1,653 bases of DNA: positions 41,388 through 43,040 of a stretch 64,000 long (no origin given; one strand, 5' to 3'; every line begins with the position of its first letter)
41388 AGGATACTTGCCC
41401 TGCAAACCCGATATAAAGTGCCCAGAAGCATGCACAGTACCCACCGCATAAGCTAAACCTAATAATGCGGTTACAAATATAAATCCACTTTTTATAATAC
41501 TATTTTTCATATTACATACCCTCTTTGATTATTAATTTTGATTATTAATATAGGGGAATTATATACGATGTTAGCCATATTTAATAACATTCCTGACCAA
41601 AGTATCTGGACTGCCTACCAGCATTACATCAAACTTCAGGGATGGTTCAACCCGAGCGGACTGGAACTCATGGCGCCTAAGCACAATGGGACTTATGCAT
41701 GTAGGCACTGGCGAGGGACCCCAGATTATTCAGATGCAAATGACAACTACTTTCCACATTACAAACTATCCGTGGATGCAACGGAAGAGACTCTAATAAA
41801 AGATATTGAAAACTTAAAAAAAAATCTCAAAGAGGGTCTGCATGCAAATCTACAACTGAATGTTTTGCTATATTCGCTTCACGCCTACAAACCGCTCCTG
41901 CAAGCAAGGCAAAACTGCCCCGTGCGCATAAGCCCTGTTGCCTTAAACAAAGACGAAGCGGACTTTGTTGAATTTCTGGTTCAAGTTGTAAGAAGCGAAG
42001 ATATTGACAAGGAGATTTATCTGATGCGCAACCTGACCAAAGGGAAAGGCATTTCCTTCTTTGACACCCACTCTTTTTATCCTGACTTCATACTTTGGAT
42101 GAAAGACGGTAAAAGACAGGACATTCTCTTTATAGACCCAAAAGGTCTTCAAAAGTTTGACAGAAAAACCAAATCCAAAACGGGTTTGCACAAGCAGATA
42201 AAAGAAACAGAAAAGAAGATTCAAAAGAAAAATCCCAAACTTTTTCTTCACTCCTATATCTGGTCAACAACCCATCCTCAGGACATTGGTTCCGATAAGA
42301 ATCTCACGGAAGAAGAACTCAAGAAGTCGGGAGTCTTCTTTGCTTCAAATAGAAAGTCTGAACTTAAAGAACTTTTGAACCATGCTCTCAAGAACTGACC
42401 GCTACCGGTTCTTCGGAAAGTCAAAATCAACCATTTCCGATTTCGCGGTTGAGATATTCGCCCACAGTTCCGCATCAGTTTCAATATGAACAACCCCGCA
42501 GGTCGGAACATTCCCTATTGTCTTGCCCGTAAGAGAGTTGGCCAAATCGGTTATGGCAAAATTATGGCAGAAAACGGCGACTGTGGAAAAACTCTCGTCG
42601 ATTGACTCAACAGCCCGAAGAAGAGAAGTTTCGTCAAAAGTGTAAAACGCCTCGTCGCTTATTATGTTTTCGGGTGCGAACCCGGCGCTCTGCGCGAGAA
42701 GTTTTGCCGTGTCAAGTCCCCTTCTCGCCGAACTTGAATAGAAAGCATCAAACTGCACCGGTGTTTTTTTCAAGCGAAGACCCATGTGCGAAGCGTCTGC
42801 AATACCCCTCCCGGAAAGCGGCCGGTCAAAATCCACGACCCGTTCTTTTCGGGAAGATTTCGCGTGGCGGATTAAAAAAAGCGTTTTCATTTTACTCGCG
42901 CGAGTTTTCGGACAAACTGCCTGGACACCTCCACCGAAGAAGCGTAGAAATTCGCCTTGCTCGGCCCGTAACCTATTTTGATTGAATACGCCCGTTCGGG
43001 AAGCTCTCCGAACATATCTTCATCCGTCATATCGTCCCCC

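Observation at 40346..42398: AT-rich two-gene islet next to the IS: divergent secreted protein and PD-(D/E)xK-motif protein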

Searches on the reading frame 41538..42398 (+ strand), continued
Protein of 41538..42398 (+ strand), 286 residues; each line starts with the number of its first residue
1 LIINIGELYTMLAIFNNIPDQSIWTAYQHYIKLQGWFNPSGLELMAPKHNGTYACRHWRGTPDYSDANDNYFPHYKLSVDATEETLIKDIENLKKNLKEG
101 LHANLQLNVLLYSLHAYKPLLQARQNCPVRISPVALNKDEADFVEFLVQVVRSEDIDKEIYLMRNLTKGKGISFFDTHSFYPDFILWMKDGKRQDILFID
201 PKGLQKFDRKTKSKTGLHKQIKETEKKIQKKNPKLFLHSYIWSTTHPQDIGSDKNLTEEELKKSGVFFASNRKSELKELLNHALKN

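Call 35: fold_search(model_id=the predicted structure, library=pdb)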
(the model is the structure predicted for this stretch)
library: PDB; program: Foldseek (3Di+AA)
matches with E <= 10: 452; with E <= 0.001: 0
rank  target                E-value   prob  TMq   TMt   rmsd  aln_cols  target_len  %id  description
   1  6iqq_D                8.5e-02  0.12  0.11  0.05  17.7       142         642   10  Crystal structure of Prc with S452I and L252Y mutations in complex with NlpI (released 2019-07-24)
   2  2inb                  1.0e-01  0.47  0.17  0.31   6.0        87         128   10  Crystal structure of an XisH family protein (ZP_00107633.1) from Nostoc punctiforme PCC 73102 at 1.60 A resolution (released 2006-10-24)
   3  2okf_A                1.3e-01  0.51  0.18  0.33   5.8        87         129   11  CRYSTAL STRUCTURE OF A FDXN ELEMENT EXCISION CONTROLLING FACTOR PROTEIN (AVA_3312) FROM ANABAENA VARIABILIS AT 1.60 A  (released 2007-01-30)
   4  6p4w_D                2.0e-01  0.16  0.21  0.17  15.9       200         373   12  XPB helicase in a complex with truncated Bax1 from Sulfurisphaera tokodaii at 2.96 Angstrom resolution (released 2020-06-03)
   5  2ph7_B                2.3e-01  0.10  0.16  0.19  15.4       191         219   12  Crystal structure of AF2093 from Archaeoglobus fulgidus (released 2007-05-08)
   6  9dou_A                2.7e-01  0.10  0.18  0.07  20.6       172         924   10  Taeniopygia guttata R2 retrotransposon (R2Tg) initiating target-primed reverse transcription (released 2025-05-21)
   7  6bm9_A                2.8e-01  0.10  0.13  0.15  10.0       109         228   17  Directed evolutionary changes in MBL super family - VIM-2 Round 10 (released 2018-11-21)
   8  6bm9_C                2.8e-01  0.08  0.13  0.14  10.0       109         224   16  Directed evolutionary changes in MBL super family - VIM-2 Round 10 (released 2018-11-21)
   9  2fok_A                3.6e-01  0.06  0.14  0.09  13.7       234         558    9  STRUCTURE OF RESTRICTION ENDONUCLEASE FOKI (released 1998-06-17)
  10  2fok_B                3.8e-01  0.10  0.18  0.11  13.4       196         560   10  STRUCTURE OF RESTRICTION ENDONUCLEASE FOKI (released 1998-06-17)
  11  6bm9_B                3.8e-01  0.09  0.13  0.15   9.5       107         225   18  Directed evolutionary changes in MBL super family - VIM-2 Round 10 (released 2018-11-21)
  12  3byr                  4.0e-01  0.15  0.14  0.35  13.8       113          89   12  Mode of Action of a Putative Zinc Transporter CzrB (Zn form) (released 2008-09-23)
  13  6bm9_D                4.0e-01  0.08  0.12  0.14  10.1       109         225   16  Directed evolutionary changes in MBL super family - VIM-2 Round 10 (released 2018-11-21)
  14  6a9a                  4.8e-01  0.10  0.15  0.17  10.8       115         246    6  Ternary complex crystal structure of dCH with dCMP and THF (released 2019-01-02)
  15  4dq1_A                4.8e-01  0.06  0.15  0.14  14.6       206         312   10  Thymidylate synthase from Staphylococcus aureus. (released 2012-03-21)
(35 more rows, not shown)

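Call 51: search_protein_families(library=padloc, proteins=[P0020, P0025, L001:1919-4774:+, L001:5930-7987:+, L004:1879-5028:+], max_evalue=0.00001)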
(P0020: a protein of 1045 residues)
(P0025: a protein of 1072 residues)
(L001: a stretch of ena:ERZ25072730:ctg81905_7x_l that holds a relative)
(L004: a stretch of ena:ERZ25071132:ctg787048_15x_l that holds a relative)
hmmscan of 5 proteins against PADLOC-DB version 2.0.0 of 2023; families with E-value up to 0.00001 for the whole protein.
P0020 (1045 aa): 1 family
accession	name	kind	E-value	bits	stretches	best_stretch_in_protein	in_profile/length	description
PDLC03654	REase_III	-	1.1e-161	538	2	303-1001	374-1089/1154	Type III restriction enzyme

P0025 (1072 aa): 2 families
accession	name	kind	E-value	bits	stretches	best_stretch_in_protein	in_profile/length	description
PDLC03654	REase_III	-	1.2e-238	793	2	330-1066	373-1125/1154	Type III restriction enzyme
PDLC03651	REase_III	-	2.6e-06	23.8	0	306-401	223-309/873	Type III restriction enzyme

L001:1919-4774:+ (951 aa): 17 families
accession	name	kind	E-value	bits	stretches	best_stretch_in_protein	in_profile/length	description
PDLC03646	MTase_III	-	7.2e-209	694.2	1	19-941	7-953/1057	Type III methyltransferase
PDLC03638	MTase_III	-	1.4e-67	226.8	2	297-888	205-743/816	Type III methyltransferase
PDLC03634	MTase_III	-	2.7e-50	169.9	2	523-821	165-449/621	Type III methyltransferase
PDLC03641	MTase_III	-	1.3e-41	141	2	524-859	177-483/657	Type III methyltransferase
PDLC03644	MTase_III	-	4e-40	136.1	1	476-857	33-421/542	Type III methyltransferase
PDLC03645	MTase_III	-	2e-38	130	2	462-700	117-375/709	Type III methyltransferase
PDLC03642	MTase_III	-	2.4e-36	123.5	2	475-603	76-211/528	Type III methyltransferase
PDLC03636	MTase_III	-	8.6e-33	111.9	2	471-623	36-189/575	Type III methyltransferase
PDLC03635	MTase_III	-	4.7e-31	106.2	1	479-831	216-575/708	Type III methyltransferase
PDLC03640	MTase_III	-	2.2e-27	93.7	2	731-832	345-447/654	Type III methyltransferase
PDLC03639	MTase_III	-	4.2e-23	79.5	2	482-576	88-189/639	Type III methyltransferase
PDLC03637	MTase_III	-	2.3e-20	70.7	2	748-817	386-454/513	Type III methyltransferase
PDLC03278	MTase_II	-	4.5e-12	44.1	0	493-603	10-116/390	Type II methyltransferase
PDLC03643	MTase_III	-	9.8e-11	39.4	1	736-817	188-267/465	Type III methyltransferase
PDLC03354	MTase_II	-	6.5e-10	36.6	0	482-525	61-123/425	Type II methyltransferase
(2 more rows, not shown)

L001:5930-7987:+ (685 aa): 1 family
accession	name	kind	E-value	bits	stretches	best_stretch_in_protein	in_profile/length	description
PDLC03654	REase_III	-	2.2e-145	484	2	299-671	371-737/1154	Type III restriction enzyme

L004:1879-5028:+ (1049 aa): 17 families
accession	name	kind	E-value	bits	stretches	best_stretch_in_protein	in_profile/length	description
PDLC03646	MTase_III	-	3.2e-195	649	2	291-1038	281-1023/1057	Type III methyltransferase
PDLC03638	MTase_III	-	5e-65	218.3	2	307-579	205-468/816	Type III methyltransferase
PDLC03644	MTase_III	-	4.9e-53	178.7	1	477-887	23-421/542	Type III methyltransferase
PDLC03634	MTase_III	-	2.2e-46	157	2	532-850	163-449/621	Type III methyltransferase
PDLC03636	MTase_III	-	2.2e-40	137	1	482-861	36-409/575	Type III methyltransferase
PDLC03641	MTase_III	-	2.4e-38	130.1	2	531-849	173-450/657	Type III methyltransferase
PDLC03645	MTase_III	-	1.2e-36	124.1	2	473-721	117-371/709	Type III methyltransferase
PDLC03640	MTase_III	-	1.7e-35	120.5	2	528-862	101-448/654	Type III methyltransferase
PDLC03642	MTase_III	-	3.7e-35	119.6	2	492-659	82-257/528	Type III methyltransferase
PDLC03639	MTase_III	-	6.6e-29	98.7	2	492-702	87-293/639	Type III methyltransferase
PDLC03635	MTase_III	-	6.8e-29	99.1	1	489-863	215-578/708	Type III methyltransferase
PDLC03637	MTase_III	-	8.7e-24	82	2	735-848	346-456/513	Type III methyltransferase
PDLC03278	MTase_II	-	1.8e-12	45.4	1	503-619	9-121/390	Type II methyltransferase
PDLC03300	MTase_II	-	7.5e-11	39.6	0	811-859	234-278/302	Type II methyltransferase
PDLC03643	MTase_III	-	9.2e-08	29.6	1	772-847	196-268/465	Type III methyltransferase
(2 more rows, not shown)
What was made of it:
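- Two tested hit PADLOC REase_III at E 1e-161 and 1e-238 (call 51).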

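Call 52: search_protein_families(library=ncbifam, proteins=[P0020, P0025, L001:1919-4774:+, L004:1879-5028:+], max_evalue=0.00001)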
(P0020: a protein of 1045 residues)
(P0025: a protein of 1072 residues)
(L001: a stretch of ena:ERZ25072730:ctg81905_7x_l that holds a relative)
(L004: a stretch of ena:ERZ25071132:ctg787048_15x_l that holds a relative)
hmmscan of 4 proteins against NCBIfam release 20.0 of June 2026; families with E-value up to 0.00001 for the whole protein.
P0020 (1045 aa): 0 families

P0025 (1072 aa): 0 families

L001:1919-4774:+ (951 aa): 0 families

L004:1879-5028:+ (1049 aa): 0 families

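Call 57: search_solved_structures(query=A1, max_evalue=10, show_alignments=2)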
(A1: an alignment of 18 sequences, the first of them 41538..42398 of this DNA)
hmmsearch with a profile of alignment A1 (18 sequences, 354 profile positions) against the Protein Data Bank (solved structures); distinct sequences matched with E-value up to 10: 1.
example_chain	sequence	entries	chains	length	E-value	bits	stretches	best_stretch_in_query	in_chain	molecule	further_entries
2ras_A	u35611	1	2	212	0.97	11.8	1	98-178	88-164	Transcriptional regulator, TetR family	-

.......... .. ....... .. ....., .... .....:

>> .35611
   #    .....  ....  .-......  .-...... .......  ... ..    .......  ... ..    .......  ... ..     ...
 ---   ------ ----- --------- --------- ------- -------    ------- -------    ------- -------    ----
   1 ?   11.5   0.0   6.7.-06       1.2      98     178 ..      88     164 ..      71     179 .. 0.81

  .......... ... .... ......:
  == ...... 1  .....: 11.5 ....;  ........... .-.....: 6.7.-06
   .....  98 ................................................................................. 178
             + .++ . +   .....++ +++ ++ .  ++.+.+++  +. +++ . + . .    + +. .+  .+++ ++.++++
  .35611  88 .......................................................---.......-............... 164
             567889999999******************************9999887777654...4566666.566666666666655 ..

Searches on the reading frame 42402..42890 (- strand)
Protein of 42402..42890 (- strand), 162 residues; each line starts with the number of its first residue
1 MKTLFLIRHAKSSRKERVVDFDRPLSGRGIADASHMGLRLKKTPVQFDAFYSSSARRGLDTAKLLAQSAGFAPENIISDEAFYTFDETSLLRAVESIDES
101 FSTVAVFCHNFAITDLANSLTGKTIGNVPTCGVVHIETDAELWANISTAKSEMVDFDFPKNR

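Call 3: search_protein_families(library=pfam, proteins=[window:42402-42890:-], max_evalue=1)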
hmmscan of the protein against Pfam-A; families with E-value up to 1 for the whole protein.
window:42402-42890:- (162 aa): 1 family
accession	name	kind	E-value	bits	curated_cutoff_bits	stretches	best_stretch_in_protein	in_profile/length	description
PF00300.27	His_Phos_1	-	1.2e-10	41.8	21.7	1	4-74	1-69/194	Histidine phosphatase superfamily (branch 1)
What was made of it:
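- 42402..42890 (-): 162-aa histidine-phosphatase superfamily protein (SixA-like). It overlaps the end of the OtsA/B gene by 4 nt. Pfam His_Phos_1 E 1.2e-10 (call 3).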

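Call 4: search_protein_families(library=ncbifam, proteins=[window:42402-42890:-], max_evalue=1)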
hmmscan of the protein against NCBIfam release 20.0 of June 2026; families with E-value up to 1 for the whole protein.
window:42402-42890:- (162 aa): 16 families
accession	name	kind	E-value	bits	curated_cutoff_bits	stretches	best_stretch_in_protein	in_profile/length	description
TIGR00249.1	sixA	equivalog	5.9e-12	45.7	74.5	1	3-125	2-123/154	phosphohistidine phosphatase SixA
NF045917.1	PhserinePhPspA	equivalog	1.5e-05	24.8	350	1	2-83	2-81/211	phosphoserine phosphatase PspA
NF002339.0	PRK01295.1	equivalog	2.6e-05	23.8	316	1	2-83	3-87/206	2,3-bisphosphoglycerate-dependent phosphoglycerate mutase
TIGR03162.1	ribazole_cobC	equivalog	3.9e-05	23.2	162.9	1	4-70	1-67/176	alpha-ribazole phosphatase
NF038349.1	dPGM_arch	equivalog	4e-05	23.6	225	1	6-72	3-71/194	2,3-diphosphoglycerate-dependent phosphoglycerate mutase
TIGR01258.1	pgm_1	subfamily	0.0001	21.8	81.7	1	3-67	2-69/245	2,3-bisphosphoglycerate-dependent phosphoglycerate mutase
NF010713.0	PRK14115.1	equivalog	0.00023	20.5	305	1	1-65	1-68/248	2,3-diphosphoglycerate-dependent phosphoglycerate mutase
NF009994.0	PRK13463.1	equivalog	0.0003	20.6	277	1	24-86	28-85/203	phosphoserine phosphatase 1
NF002217.0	PRK01112.1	equivalog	0.0011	18.4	320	1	1-64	1-65/228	2,3-bisphosphoglycerate-dependent phosphoglycerate mutase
NF010714.0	PRK14116.1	equivalog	0.0013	18.2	401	1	1-64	1-67/229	2,3-diphosphoglycerate-dependent phosphoglycerate mutase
NF010718.0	PRK14120.1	equivalog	0.0013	18.1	366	1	2-70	5-76/249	phosphoglyceromutase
NF011580.0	PRK15004.1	equivalog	0.0026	17.8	250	1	4-71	3-71/203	adenosylcobalamin/alpha-ribazole phosphatase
NF010717.0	PRK14119.1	equivalog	0.0054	16.3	378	1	1-67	1-70/228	2,3-diphosphoglycerate-dependent phosphoglycerate mutase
TIGR03848.1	MSMEG_4193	subfamily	0.027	13.9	203.85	1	3-73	1-73/204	MSMEG_4193 family putative phosphomutase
NF010716.0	PRK14118.1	equivalog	0.048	12.9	409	1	5-65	4-67/227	2,3-diphosphoglycerate-dependent phosphoglycerate mutase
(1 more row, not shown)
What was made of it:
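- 42402..42890 (-): TIGR00249 sixA 45.7 bits, below the 74.5 cut-off (call 4).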
